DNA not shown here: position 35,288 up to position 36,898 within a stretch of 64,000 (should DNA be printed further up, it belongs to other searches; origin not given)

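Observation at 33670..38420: Unusual cell-wall module: unknown membrane protein, FemAB, N-terminally truncated MurE-like ligase, secreted beta-propeller and CYTH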

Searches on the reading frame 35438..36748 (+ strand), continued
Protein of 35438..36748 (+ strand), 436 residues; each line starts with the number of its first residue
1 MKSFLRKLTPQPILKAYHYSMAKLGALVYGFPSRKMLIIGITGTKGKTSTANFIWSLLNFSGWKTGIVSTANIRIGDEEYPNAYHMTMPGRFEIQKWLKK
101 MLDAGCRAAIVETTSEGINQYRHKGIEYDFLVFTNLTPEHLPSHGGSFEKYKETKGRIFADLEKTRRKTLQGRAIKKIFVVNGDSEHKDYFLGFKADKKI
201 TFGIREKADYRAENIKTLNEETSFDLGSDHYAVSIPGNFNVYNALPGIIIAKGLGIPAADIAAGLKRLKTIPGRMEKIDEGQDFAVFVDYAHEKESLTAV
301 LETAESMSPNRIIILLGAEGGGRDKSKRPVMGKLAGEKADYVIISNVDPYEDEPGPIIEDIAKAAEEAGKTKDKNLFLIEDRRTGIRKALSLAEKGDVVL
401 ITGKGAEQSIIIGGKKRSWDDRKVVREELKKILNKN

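Call 21: search_solved_structures(query=window:35438-36748:+, max_evalue=1e-10, show_alignments=3)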
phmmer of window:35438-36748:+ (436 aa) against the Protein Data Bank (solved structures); distinct sequences matched with E-value up to 1e-10: 14.
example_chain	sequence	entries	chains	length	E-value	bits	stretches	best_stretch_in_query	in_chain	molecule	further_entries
8w9z_N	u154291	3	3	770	1.2e-60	209.1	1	20-431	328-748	UDP-N-acetylmuramoyl-L-alanyl-D-glutamate--2, 6-diaminopimelate ligase-like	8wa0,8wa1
8g6p_A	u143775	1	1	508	8.3e-59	203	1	20-424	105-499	UDP-N-acetylmuramoyl-L-alanyl-D-glutamate--2,6-diaminopimelate ligase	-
2wtz_A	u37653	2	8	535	7.6e-58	199.8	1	21-427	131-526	UDP-N-ACETYLMURAMOYL-L-ALANYL-D-GLUTAMATE--2,6-DIAMINOPIMELATE LIGASE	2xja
8r5o_Q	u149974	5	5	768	8.3e-54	186.5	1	21-431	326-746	PAP11 | PAP11, MurE-like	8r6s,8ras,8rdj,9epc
4bub_A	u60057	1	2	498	2.2e-53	185.1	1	18-430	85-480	UDP-N-ACETYLMURAMOYL-L-ALANYL-D-GLUTAMATE--LD-LYSINE LIGASE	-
8qma_O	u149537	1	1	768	1.5e-52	182.4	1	21-431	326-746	PAP11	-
8xzv_J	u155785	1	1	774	2.1e-49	172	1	20-431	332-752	MurE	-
4c12_A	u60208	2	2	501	9.5e-49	169.9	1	24-414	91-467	UDP-N-ACETYLMURAMOYL-L-ALANYL-D-GLUTAMATE--L-LYSINE LIGASE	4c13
7b6o_A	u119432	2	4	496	1.2e-40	143.1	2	231-426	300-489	UDP-N-acetylmuramoyl-L-alanyl-D-glutamate-2,6-diaminopimelate ligase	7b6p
1e8c_A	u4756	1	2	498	4.8e-40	141.2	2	231-427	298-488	UDP-N-ACETYLMURAMOYLALANYL-D-GLUTAMATE--2,6-DIAMINOPIMELATE LIGASE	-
7b53_A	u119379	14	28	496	5.9e-40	140.9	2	231-426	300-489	UDP-N-acetylmuramoyl-L-alanyl-D-glutamate--2,6-diaminopimelate ligase | UDP-N-acetylmuramoyl-L-alanyl-D-glutamate-2,6-diaminopimelate ligase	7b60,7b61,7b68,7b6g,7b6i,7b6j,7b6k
8f5d_A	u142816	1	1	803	7.1e-38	134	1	25-426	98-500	Multifunctional fusion protein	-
7d27_A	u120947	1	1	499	4.4e-37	131.4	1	35-427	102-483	UDP-N-acetylmuramoyl-L-alanyl-D-glutamate--2,6-diaminopimelate ligase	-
6vr7_A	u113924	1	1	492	8.7e-15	58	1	187-406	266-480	Mur ligase middle domain protein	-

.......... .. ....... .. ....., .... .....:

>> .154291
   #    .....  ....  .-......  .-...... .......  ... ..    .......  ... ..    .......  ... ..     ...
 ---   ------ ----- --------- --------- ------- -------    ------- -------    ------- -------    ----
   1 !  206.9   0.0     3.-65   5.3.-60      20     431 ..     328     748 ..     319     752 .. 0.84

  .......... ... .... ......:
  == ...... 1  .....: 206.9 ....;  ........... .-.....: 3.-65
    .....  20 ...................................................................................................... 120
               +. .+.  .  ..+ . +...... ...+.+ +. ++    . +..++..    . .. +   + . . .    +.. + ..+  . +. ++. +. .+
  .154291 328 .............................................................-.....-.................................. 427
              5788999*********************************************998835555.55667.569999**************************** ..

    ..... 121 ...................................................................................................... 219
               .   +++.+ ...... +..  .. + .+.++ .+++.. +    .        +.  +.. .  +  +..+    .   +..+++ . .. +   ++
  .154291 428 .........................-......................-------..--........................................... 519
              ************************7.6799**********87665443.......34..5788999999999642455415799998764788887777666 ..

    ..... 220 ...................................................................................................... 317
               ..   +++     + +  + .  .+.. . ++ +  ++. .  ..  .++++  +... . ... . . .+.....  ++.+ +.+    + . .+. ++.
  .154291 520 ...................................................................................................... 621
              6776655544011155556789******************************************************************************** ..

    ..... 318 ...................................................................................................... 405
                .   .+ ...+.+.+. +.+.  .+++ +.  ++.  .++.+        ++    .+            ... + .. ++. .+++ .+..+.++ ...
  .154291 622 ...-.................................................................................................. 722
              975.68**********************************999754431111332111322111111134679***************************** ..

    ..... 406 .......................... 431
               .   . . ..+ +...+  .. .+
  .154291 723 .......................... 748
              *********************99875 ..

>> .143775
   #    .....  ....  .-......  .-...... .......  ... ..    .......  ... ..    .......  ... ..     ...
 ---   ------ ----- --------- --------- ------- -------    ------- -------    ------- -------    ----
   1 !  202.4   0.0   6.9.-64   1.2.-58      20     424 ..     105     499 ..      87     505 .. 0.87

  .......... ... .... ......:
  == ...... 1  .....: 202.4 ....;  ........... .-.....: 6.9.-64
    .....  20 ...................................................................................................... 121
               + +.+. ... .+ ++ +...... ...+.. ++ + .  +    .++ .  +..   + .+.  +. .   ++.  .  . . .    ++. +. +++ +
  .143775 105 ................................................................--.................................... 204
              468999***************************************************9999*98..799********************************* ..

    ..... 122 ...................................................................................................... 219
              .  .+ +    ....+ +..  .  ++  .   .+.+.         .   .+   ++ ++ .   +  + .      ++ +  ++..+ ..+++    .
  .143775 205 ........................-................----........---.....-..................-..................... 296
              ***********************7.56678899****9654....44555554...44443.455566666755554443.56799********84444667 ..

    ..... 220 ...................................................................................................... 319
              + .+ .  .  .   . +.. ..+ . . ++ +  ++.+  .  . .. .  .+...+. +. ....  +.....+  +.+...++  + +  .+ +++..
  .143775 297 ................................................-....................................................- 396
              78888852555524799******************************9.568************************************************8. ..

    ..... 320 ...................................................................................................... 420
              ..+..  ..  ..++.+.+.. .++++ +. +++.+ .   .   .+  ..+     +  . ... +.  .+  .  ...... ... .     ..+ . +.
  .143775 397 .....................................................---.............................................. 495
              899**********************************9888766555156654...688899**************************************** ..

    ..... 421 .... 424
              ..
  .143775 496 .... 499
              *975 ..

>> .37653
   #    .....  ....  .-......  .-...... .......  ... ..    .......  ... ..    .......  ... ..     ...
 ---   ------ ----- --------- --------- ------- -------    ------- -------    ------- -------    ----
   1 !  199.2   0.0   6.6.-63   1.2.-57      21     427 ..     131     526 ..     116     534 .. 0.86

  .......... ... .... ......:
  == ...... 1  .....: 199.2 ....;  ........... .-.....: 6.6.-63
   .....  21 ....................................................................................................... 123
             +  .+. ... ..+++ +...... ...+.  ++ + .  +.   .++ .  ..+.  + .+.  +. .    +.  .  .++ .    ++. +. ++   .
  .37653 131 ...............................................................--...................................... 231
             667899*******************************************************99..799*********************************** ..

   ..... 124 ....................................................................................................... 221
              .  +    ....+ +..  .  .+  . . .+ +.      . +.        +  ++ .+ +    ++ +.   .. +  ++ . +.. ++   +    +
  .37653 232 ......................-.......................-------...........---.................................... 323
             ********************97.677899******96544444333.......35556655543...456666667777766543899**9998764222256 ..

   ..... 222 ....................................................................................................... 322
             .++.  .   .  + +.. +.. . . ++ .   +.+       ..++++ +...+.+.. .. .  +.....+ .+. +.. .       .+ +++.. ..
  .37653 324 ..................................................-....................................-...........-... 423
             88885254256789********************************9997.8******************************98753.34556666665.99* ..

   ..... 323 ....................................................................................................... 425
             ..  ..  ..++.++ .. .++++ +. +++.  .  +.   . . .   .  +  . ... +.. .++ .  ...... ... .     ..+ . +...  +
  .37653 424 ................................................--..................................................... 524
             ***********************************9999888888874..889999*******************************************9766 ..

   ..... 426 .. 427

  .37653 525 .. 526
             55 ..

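Call 25: find_related_loci(query=A1, collection=genome_contigs, flank=10000)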
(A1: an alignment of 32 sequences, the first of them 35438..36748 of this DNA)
Query A1 (436 aa) in genome_contigs; peptide patterns used: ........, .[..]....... (x = any residue, [..] = any of these).
600 stretches matched a pattern (row limit reached: there are more); 532 encode a relative of the query (tblastn E <= 1e-3); the best 80 are kept; 80 distinct loci.
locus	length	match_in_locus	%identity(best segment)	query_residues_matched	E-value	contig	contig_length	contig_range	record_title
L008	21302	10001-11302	62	1-434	0e+0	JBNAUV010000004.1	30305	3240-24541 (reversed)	MAG: Minisyncoccales bacterium isolate Kamch4342-D-MF-021 bin12.fa-4, whole genome shotgun sequence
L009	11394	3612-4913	60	1-434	2e-170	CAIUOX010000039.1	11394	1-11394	uncultured bacterium isolate AlinenLipids_bin-8985 genome assembly, contig: bin-8985:39/42, whole genome shotgun sequenc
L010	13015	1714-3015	59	1-433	3e-162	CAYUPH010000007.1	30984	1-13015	MAG TPA_asm: uncultured Candidatus Saccharibacteria bacterium isolate SRP135725_co1_406 genome assembly, contig: NODE_16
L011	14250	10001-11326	55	1-433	3e-159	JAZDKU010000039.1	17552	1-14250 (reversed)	MAG: bacterium isolate MEGAHIT-group-0.551 k141_14694351, whole genome shotgun sequence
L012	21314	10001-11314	53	1-432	4e-155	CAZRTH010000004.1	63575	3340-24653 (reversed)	MAG TPA_asm: uncultured Candidatus Saccharibacteria bacterium isolate SRP193066_co2_80 genome assembly, contig: NODE_147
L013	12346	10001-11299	55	1-431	9e-154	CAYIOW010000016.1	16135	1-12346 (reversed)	MAG TPA_asm: uncultured Gammaproteobacteria bacterium isolate ERP119705_co25_566 genome assembly, contig: NODE_2514_leng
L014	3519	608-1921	53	1-436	5e-154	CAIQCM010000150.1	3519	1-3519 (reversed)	uncultured bacterium isolate T8_bin-506 genome assembly, contig: bin-506:150/160, whole genome shotgun sequence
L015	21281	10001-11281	52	1-436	4e-139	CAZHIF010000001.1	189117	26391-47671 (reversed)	MAG TPA_asm: uncultured Candidatus Peribacteria bacterium isolate binchicken_co37_78 genome assembly, contig: NODE_19_le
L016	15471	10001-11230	53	1-424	3e-137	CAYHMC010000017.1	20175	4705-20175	MAG TPA_asm: uncultured Candidatus Saccharibacteria bacterium isolate ERP119705_co13_620 genome assembly, contig: NODE_3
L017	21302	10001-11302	49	1-436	9e-135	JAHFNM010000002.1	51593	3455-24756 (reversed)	MAG: Candidatus Nomurabacteria bacterium isolate nzgw480 NODE_760_length_51594_cov_3.581606, whole genome shotgun sequen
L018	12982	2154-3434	46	1-435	2e-127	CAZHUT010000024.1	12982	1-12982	MAG TPA_asm: uncultured Candidatus Saccharibacteria bacterium isolate SRP135725_co3_414 genome assembly, contig: NODE_52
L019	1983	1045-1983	55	5-322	1e-119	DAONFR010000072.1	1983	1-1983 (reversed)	MAG TPA_asm: Candidatus Paceibacterota bacterium isolate AMR_MDS_3838 NODE_77574_length_1983_cov_4.641598, whole genome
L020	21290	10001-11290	44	2-430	2e-106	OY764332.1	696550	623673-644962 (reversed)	MAG: Candidatus Paceibacterota bacterium isolate afe48dc8-71d9-430e-8630-11ffabd708cb genome assembly, chromosome: 1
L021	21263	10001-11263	45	1-435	2e-101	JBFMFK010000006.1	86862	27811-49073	MAG: Patescibacteria group bacterium isolate MAG269 MAG269_6, whole genome shotgun sequence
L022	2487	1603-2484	53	1-289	2e-101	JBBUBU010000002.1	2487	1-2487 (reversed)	MAG: Patescibacteria group bacterium isolate H43-bin105_1 H43_bin105_1_000000000002, whole genome shotgun sequence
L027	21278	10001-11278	41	3-431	1e-87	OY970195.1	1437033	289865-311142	MAG: Candidatus Peregrinibacteria bacterium isolate MFD02416.bin.c.20 genome assembly, chromosome: 1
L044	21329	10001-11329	37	3-427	2e-70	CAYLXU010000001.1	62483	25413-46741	MAG TPA_asm: uncultured Candidatus Saccharibacteria bacterium isolate SRP093185_co1_87 genome assembly, contig: NODE_170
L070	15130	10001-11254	35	1-431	3e-65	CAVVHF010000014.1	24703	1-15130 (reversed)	MAG: uncultured bacterium isolate MFD01112.bin.1.8 genome assembly, contig: contig_33355, whole genome shotgun sequence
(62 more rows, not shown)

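Call 44: search_protein_families(library=pfam, proteins=[L016:3975-5093:+, L016:6240-7727:+, L016:7737-9035:+, L016:11263-12063:+, L016:12088-13383:+, L016:13604-15046:+, L017:11301-12383:+, L017:8949-10001:+, L027:7170-8612:+, L027:13429-15201:+], max_evalue=0.0001)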
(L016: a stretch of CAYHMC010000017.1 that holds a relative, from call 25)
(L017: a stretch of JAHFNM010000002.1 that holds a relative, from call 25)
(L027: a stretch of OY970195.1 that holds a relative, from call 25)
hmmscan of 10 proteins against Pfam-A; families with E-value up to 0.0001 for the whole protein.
L016:3975-5093:+ (372 aa): 1 family
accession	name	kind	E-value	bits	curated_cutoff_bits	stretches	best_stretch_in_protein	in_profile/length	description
PF01098.24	FTSW_RODA_SPOVE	-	1.4e-90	304.3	26.4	1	20-371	6-353/356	Cell cycle protein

L016:6240-7727:+ (495 aa): 2 families
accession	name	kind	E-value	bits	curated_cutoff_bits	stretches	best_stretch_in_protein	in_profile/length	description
PF00749.27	tRNA-synt_1c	-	4.3e-94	315.4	23.4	1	9-335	1-314/314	tRNA synthetases class I (E and Q), catalytic domain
PF19269.4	Anticodon_2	-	2.6e-24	86.7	23.6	1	366-491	13-141/141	Anticodon binding domain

L016:7737-9035:+ (432 aa): 1 family
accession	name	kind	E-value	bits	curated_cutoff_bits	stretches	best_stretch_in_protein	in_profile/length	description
PF01551.29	Peptidase_M23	-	2.2e-24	85.9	28.7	1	313-403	3-87/96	Peptidase family M23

L016:11263-12063:+ (266 aa): 2 families
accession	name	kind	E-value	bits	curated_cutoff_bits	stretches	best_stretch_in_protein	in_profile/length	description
PF19420.4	DDAH_eukar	-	2.7e-20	73.2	23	1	24-265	17-289/291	N,N dimethylarginine dimethylhydrolase, eukaryotic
PF02274.22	ADI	-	1.4e-06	28.1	22.8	0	53-193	115-269/377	Arginine deiminase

L016:12088-13383:+ (431 aa): 2 families
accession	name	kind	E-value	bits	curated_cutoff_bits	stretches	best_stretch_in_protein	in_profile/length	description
PF03734.19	YkuD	-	2e-16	61.3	23.4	1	82-196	3-146/146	L,D-transpeptidase catalytic domain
PF00768.25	Peptidase_S11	-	4.9e-09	36.4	27.6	0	216-262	6-52/239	D-alanyl-D-alanine carboxypeptidase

L016:13604-15046:+ (480 aa): 3 families
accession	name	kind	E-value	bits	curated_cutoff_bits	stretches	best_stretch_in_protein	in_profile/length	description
PF01225.30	Mur_ligase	-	2.2e-19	70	21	1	9-105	4-94/95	Mur ligase family, catalytic domain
PF08245.18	Mur_ligase_M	-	3.4e-19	70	24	1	110-282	1-199/200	Mur ligase middle domain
PF02875.26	Mur_ligase_C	-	2.1e-10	41.9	28.4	1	305-448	1-113/127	Mur ligase, glutamate ligase domain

L017:11301-12383:+ (360 aa): 1 family
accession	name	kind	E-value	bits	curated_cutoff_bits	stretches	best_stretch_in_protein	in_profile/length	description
PF00953.26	Glycos_transf_4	-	3e-19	70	27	1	118-281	4-157/160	Glycosyl transferase family 4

L017:8949-10001:+ (350 aa): 1 family
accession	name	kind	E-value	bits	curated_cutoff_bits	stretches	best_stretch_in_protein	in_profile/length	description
PF00768.25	Peptidase_S11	-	7.2e-29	101.4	27.6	1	92-300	9-220/239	D-alanyl-D-alanine carboxypeptidase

L027:7170-8612:+ (480 aa): 1 family
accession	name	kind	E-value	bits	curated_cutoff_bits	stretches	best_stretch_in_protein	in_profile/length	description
PF04932.20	Wzy_C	-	1.7e-18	67.2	31.7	1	257-405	2-149/149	O-Antigen ligase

L027:13429-15201:+ (590 aa): 7 families
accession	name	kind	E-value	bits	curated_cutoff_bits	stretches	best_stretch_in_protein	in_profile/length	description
PF08275.17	DNAG_N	-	7.8e-42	142.8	26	1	120-247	2-126/128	DNA primase catalytic core, N-terminal domain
PF01807.25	Zn_ribbon_DnaG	-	2.7e-33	114.1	24.9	1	4-94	5-95/98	CHC2 zinc finger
PF13155.12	Toprim_2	-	2.1e-22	79.7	22.1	1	259-343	1-87/88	Toprim-like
PF13662.12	Toprim_4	-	7.5e-16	58.6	25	1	258-332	3-84/85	Toprim domain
PF01751.28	Toprim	-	1e-12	48.5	23.1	1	258-325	2-83/96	Toprim domain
PF13362.12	Toprim_3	-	1e-08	35.9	27.2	1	258-347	2-92/95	Toprim domain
PF10410.14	DnaB_bind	-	1.1e-05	26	20.6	1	363-416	2-55/56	DnaB-helicase binding domain of primase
